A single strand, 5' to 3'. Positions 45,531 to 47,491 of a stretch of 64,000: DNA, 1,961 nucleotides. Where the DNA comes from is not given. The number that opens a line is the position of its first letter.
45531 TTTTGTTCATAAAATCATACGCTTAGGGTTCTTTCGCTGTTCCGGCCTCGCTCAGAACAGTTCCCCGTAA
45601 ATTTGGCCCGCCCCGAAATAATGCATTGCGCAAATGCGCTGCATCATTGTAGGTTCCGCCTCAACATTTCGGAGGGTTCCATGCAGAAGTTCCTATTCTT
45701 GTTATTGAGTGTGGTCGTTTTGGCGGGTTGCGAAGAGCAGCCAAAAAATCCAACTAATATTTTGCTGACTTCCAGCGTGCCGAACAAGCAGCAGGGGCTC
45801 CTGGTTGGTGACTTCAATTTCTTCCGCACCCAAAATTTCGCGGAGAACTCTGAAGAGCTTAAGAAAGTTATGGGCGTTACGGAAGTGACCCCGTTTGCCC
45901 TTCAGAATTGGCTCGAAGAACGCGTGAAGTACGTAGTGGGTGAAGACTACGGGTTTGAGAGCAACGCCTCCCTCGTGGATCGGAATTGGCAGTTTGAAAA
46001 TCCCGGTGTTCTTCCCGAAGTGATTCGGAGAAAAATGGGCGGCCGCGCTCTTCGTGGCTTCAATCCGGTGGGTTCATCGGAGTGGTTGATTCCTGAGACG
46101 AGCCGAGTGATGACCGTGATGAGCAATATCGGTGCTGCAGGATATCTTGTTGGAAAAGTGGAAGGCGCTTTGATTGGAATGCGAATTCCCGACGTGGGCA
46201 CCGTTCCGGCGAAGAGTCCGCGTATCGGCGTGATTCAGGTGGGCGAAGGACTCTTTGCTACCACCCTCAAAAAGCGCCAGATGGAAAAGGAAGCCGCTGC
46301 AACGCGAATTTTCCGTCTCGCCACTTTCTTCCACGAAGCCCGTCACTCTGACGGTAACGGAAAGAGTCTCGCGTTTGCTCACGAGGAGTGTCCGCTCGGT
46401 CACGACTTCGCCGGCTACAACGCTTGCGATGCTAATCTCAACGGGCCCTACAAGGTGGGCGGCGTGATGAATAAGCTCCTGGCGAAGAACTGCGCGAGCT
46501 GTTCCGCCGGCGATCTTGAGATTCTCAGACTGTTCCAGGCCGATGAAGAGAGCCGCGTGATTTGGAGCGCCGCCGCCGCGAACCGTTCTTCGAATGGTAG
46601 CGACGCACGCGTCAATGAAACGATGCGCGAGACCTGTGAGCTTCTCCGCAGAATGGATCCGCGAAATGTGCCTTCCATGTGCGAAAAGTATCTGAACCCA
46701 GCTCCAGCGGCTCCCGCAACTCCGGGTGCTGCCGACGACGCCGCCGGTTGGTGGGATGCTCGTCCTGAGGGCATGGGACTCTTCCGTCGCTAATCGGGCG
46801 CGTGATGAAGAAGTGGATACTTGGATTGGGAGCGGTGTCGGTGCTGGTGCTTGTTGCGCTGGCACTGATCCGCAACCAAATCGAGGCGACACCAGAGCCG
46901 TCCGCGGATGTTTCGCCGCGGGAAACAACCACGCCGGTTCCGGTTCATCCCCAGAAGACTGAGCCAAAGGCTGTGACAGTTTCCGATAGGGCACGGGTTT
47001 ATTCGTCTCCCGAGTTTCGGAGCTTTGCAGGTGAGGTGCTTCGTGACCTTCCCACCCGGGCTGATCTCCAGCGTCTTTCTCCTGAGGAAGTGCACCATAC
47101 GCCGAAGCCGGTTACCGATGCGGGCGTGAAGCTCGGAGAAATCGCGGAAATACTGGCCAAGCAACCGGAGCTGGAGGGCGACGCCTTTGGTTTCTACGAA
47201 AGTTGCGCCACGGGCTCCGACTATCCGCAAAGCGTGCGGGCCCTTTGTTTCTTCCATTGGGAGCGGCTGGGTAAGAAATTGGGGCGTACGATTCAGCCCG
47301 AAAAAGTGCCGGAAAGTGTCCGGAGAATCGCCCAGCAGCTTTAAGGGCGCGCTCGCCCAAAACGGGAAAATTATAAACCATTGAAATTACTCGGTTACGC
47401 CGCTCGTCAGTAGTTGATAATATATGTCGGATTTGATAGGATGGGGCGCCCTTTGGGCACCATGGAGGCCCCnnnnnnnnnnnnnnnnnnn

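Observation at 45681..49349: Tandem array of three secreted paralogues of an unassigned Cys-rich family with a conserved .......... (HExxH) motif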

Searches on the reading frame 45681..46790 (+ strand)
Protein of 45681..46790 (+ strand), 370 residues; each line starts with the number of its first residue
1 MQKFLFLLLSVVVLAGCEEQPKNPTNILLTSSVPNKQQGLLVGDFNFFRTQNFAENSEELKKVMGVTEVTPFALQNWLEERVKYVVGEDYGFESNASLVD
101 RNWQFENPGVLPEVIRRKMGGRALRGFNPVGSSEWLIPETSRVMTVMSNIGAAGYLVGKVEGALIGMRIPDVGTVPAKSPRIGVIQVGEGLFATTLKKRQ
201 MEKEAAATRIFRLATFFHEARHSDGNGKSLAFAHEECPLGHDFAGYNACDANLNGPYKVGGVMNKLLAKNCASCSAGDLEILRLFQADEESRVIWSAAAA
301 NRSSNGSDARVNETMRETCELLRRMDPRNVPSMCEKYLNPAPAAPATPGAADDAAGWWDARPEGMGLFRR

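Call 4: search_protein_families(library=pfam, proteins=[window:45681-46790:+], max_evalue=10)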
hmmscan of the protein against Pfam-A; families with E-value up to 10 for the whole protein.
window:45681-46790:+ (370 aa): 1 family
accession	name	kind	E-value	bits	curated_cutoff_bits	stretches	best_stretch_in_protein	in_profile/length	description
PF08139.17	LPAM_1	-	0.00027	21.6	20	1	1-17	1-17/18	Prokaryotic membrane lipoprotein lipid attachment site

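Call 5: search_protein_families(library=ncbifam, proteins=[window:45681-46790:+], max_evalue=10)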
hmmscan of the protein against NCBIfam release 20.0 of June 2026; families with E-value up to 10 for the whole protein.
window:45681-46790:+ (370 aa): 1 family
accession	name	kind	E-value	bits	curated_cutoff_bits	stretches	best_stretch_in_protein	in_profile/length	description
TIGR04200.2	targ_of_XrtJ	subfamily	0.036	13.8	40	1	6-29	12-37/57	PExPT-CTERM protein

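Call 6: find_homologous_proteins(query=A1, max_evalue=0.001)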
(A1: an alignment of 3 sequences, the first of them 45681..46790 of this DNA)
Query A1 (3 sequences) (370 aa, profile of the alignment): 146 proteins with E <= 0.001 among 8000 candidates; the best 120 are listed.
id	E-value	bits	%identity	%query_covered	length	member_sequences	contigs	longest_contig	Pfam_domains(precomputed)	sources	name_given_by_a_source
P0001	6.7e-164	563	100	100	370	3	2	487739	-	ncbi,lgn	-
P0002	4.1e-132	459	32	86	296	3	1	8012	-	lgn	-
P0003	6.8e-125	435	69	100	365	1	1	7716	-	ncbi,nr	ncbi:MAG: hypothetical protein HUU37_02175 [Bdellovibrionales bacterium]|nr:hypothetical protein [Bd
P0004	2.2e-74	269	40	91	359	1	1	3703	-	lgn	-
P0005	6.5e-74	267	39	92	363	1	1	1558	-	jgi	jgi:hypothetical protein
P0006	9.9e-72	260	39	94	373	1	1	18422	-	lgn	-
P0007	6.3e-71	258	39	96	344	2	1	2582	-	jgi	jgi:hypothetical protein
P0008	3.9e-70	255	39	91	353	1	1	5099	-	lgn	-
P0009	4.1e-69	252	36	98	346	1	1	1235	-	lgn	-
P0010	1.1e-67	247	34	97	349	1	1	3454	-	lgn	-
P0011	2.2e-67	246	41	74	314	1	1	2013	-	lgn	-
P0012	3.1e-67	246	37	81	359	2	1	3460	-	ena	-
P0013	4.1e-67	245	35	93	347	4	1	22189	-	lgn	-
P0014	6.2e-67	245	35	96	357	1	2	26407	-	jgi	jgi:hypothetical protein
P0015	6.6e-67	244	39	85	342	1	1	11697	-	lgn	-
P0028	7.6e-65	238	39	73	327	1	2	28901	-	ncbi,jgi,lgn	jgi:hypothetical protein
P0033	4.8e-64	235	40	78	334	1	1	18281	-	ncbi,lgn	-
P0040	1.8e-63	233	38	77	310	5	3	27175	-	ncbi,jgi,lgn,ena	jgi:hypothetical protein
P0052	1.0e-61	227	38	73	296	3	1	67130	-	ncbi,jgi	jgi:hypothetical protein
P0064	8.3e-61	224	36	81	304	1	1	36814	-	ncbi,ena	-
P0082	1.3e-59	221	36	74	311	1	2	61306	-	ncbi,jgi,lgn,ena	jgi:hypothetical protein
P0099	2.5e-58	216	35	79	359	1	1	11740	-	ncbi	-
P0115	1.3e-56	211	31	92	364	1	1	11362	-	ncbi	-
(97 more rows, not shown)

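Call 7: search_solved_structures(query=A1, max_evalue=10, show_alignments=2)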
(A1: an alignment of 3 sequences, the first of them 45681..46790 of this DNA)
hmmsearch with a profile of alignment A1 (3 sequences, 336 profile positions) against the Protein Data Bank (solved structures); distinct sequences matched with E-value up to 10: 6.
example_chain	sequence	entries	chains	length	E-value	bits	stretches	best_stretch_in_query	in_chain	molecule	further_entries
4gyd_A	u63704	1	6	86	1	11.9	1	244-311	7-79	Cytochrome c6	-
5eks_A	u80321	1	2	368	1.7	11.2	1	35-99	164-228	3-dehydroquinate synthase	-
8wv2_A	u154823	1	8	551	2.1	11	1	203-266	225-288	Amidase family protein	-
7v2c_d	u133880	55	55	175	2.6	10.6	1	236-315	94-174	NADH dehydrogenase [ubiquinone] 1 beta subcomplex subunit 10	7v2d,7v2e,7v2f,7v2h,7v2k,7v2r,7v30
5gpn_Aj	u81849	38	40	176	2.6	10.6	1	236-315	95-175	NADH dehydrogenase [ubiquinone] 1 beta subcomplex subunit 10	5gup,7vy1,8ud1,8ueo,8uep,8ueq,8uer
8zsn_BK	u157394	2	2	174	3.6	10.2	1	236-313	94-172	NADH dehydrogenase [ubiquinone] 1 beta subcomplex subunit 10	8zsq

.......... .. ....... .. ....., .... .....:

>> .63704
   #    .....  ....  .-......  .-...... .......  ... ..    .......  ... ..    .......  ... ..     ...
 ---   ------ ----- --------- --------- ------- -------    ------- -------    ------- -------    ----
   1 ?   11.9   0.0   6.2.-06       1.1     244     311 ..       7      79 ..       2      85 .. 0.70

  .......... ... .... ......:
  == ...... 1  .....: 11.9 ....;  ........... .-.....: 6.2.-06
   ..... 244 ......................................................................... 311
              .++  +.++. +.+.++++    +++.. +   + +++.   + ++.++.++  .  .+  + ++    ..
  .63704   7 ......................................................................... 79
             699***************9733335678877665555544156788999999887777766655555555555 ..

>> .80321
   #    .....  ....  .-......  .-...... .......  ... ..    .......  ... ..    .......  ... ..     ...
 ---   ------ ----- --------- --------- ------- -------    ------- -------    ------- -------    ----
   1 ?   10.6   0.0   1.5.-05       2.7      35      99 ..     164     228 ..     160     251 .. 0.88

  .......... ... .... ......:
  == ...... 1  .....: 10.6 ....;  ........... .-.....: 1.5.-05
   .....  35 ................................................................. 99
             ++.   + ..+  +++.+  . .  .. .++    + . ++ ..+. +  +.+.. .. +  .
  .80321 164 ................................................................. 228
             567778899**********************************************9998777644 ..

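Call 16: find_encoding_contigs(protein=P0001, flank=10000, max_places=3)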
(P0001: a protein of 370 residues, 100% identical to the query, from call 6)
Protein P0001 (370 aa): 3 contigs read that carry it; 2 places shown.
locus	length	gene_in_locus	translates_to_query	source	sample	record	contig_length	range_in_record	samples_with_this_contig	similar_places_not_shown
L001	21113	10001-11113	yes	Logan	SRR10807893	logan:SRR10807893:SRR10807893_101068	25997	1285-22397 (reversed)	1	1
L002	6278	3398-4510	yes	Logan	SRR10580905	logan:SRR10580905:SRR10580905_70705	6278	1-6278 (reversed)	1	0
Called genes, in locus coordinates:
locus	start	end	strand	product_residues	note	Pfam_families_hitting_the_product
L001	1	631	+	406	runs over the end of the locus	PF04607:RelA_SpoT (faint)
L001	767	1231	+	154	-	-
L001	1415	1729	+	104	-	PF00034:Cytochrom_C (weak), PF13442:Cytochrome_CBB3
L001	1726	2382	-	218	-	PF13847:Methyltransf_31 (weak), PF08242:Methyltransf_12 (weak), PF13649:Methyltransf_25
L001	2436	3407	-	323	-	-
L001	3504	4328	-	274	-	PF05430:Methyltransf_30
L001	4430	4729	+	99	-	PF01741:MscL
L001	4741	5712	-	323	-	PF00561:Abhydrolase_1, PF12146:Hydrolase_4, PF12697:Abhydrolase_6, PF03096:Ndr (weak)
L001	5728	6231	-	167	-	-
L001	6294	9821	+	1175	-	PF02574:S-methyl_trans, PF00809:Pterin_bind, PF02607:B12-binding_2, PF02310:B12-binding, PF02965:Met_synt_B12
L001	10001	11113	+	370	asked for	-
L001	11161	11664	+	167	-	-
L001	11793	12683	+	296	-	-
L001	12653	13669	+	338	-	-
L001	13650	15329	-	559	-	PF01979:Amidohydro_1, PF07969:Amidohydro_3 (faint), PF13382:Adenine_deam_C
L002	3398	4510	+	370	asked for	-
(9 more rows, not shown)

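Call 53: find_encoding_contigs(protein=P0003, flank=8000, max_places=3)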
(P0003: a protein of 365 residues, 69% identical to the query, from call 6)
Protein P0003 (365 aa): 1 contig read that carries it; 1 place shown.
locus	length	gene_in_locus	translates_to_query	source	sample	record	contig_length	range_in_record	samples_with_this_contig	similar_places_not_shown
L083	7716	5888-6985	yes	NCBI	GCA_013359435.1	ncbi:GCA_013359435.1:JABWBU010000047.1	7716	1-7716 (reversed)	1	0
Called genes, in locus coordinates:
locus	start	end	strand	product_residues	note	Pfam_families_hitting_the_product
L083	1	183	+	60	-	?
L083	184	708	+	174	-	PF02472:ExbD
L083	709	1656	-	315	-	PF12146:Hydrolase_4, PF00561:Abhydrolase_1, PF12697:Abhydrolase_6, PF03096:Ndr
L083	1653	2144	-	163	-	-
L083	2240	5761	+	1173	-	PF02574:S-methyl_trans, PF00809:Pterin_bind, PF02607:B12-binding_2, PF02310:B12-binding, PF02965:Met_synt_B12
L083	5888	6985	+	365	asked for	-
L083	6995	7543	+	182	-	-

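Call 55: search_protein_families(library=padloc, proteins=[window:45681-46790:+], max_evalue=1)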
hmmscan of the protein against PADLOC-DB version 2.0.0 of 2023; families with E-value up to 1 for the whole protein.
window:45681-46790:+ (370 aa): 0 families

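Call 56: search_protein_families(library=phrogs, proteins=[window:45681-46790:+], max_evalue=1)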
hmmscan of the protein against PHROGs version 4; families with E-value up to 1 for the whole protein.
window:45681-46790:+ (370 aa): 3 families
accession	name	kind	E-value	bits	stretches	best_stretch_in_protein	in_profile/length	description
phrog_14435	-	unknown function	0.11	13.7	1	3-26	2-25/128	-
phrog_6073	-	lysis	0.19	13.1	1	3-21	3-21/67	Rz-like spanin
phrog_36073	-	unknown function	0.22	12.8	1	76-104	12-39/59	-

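Call 64: list_cluster_members(proteins=[P0001, P0251, P0040, P0082, P0028, P0099, P0115, P0064, P0033, P0052])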
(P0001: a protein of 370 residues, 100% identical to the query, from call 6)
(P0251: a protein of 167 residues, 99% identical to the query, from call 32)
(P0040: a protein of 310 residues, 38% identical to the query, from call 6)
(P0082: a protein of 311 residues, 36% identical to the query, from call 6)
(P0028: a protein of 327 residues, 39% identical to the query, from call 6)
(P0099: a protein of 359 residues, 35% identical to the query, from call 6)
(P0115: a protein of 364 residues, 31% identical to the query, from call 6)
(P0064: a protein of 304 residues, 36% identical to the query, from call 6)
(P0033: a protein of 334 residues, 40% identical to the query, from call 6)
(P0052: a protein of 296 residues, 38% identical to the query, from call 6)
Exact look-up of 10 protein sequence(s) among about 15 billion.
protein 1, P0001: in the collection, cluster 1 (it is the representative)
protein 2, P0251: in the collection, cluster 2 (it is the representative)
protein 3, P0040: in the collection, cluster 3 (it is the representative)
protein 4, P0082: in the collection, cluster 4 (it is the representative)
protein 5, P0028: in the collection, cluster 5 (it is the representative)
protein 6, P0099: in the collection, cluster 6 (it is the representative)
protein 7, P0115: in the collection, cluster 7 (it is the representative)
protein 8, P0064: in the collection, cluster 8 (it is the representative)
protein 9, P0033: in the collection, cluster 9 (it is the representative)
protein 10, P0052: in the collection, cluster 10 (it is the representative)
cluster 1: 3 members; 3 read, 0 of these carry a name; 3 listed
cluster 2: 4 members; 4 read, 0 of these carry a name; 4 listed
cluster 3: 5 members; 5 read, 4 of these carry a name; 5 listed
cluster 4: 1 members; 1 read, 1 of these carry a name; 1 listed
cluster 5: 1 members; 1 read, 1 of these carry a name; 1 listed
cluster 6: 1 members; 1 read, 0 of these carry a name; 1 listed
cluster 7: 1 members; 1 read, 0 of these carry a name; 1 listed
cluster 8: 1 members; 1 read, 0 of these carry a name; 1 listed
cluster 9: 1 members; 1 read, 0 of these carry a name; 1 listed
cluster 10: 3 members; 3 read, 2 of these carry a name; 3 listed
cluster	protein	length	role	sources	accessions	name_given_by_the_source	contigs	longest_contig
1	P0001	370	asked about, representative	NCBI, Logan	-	-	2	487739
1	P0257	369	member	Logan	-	-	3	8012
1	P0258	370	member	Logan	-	-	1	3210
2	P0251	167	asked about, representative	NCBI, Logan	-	-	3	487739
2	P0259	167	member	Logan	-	-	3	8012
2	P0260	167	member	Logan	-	-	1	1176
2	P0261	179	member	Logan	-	-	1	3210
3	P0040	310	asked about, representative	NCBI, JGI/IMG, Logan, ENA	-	hypothetical protein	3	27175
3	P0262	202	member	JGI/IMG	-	hypothetical protein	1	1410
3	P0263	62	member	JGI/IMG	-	hypothetical protein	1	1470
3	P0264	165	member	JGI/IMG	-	hypothetical protein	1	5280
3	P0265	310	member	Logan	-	-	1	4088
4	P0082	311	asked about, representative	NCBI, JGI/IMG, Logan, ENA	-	hypothetical protein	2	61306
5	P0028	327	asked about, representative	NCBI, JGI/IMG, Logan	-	hypothetical protein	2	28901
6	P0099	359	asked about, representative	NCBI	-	-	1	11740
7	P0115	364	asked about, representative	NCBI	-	-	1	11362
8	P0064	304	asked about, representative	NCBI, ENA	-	-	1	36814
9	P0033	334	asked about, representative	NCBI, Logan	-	-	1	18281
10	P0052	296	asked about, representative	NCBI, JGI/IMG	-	hypothetical protein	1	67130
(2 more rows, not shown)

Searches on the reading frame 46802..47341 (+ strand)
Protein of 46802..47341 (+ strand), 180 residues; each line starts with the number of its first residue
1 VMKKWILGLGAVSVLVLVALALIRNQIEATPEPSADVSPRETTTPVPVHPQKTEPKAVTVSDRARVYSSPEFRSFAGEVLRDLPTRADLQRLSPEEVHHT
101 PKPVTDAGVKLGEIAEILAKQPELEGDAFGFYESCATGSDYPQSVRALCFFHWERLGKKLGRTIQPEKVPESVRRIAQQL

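Call 4: search_protein_families(library=pfam, proteins=[window:46802-47341:+], max_evalue=10)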
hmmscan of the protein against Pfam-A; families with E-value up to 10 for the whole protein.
window:46802-47341:+ (180 aa): 1 family
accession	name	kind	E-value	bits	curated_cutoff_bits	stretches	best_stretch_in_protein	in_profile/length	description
PF15807.10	MAP17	-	0.044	14.3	29.6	1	2-57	28-88/122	Membrane-associated protein 117 kDa, PDZK1-interacting protein 1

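Call 5: search_protein_families(library=ncbifam, proteins=[window:46802-47341:+], max_evalue=10)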
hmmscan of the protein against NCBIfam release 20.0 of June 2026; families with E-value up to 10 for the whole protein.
window:46802-47341:+ (180 aa): 1 family
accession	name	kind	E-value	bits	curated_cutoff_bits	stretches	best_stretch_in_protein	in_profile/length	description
NF041728.1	BPSL0761_fam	subfamily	0.034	14.2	35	1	70-92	29-51/55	BPSL0761 family protein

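Call 32: find_homologous_proteins(query=window:46802-47341:+, max_evalue=0.001)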
Query window:46802-47341:+ (180 aa): 2 proteins with E <= 0.001 among 351 candidates.
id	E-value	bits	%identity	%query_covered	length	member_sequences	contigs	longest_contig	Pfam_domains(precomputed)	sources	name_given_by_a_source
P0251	2.9e-104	364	99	93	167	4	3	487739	-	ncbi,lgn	-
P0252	8.7e-52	193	78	63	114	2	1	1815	-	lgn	-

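Call 37: find_homologous_proteins(query=A3, max_evalue=0.001)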
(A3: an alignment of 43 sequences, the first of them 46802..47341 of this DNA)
Query A3 (43 sequences) (180 aa, profile of the alignment): 6 proteins with E <= 0.001 among 8000 candidates.
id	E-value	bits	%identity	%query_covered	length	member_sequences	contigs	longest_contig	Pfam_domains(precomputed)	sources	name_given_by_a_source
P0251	1.1e-41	161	99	93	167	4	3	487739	-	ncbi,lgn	-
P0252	4.4e-33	133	78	63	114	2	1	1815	-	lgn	-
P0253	3.3e-23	101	-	-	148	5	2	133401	-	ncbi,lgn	ncbi:MAG: hypothetical protein ACO20H_03580 [Bacteriovoracaceae bacterium]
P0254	4.2e-22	97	21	43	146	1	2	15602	-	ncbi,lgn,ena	-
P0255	1.0e-21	96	16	45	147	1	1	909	-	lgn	-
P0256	2.2e-21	95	16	45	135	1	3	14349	-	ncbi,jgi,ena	-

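Call 46: predict_structure(alignment_id=A4)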
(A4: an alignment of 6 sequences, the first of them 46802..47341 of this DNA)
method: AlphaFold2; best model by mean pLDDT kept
length: 180 residues; sequences in the alignment: 6
mean_pLDDT: 78.3   pTM: 0.61
mean pLDDT of the five models: 78.3, 77.6, 76.9, 76.0, 70.9
residues with pLDDT >= 90: 97; 70-90: 35; 50-70: 12; < 50: 36
segments of 3 or more residues with pLDDT < 50: 29-63
pLDDT, mean of each block of 10 residues (from residue 1): 59 80 65 39 37 38 74 95 92 80 90 93 95 96 96 95 94 94
secondary structure, 60 per line:
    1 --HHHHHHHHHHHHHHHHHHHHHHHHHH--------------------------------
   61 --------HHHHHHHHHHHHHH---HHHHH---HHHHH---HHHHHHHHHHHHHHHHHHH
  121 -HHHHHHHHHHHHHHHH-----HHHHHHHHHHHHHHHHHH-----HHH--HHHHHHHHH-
elements in order: H3-28 H69-82 H86-90 H94-98 H102-120 H122-137 H143-160 H171-179

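Call 55: search_protein_families(library=padloc, proteins=[window:46802-47341:+], max_evalue=1)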
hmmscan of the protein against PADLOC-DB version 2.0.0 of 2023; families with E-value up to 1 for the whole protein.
window:46802-47341:+ (180 aa): 0 families

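Call 56: search_protein_families(library=phrogs, proteins=[window:46802-47341:+], max_evalue=1)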
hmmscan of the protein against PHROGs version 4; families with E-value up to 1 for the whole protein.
window:46802-47341:+ (180 aa): 1 family
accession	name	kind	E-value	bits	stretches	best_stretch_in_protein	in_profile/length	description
phrog_21022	-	unknown function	0.57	11.3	1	2-20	1-19/68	-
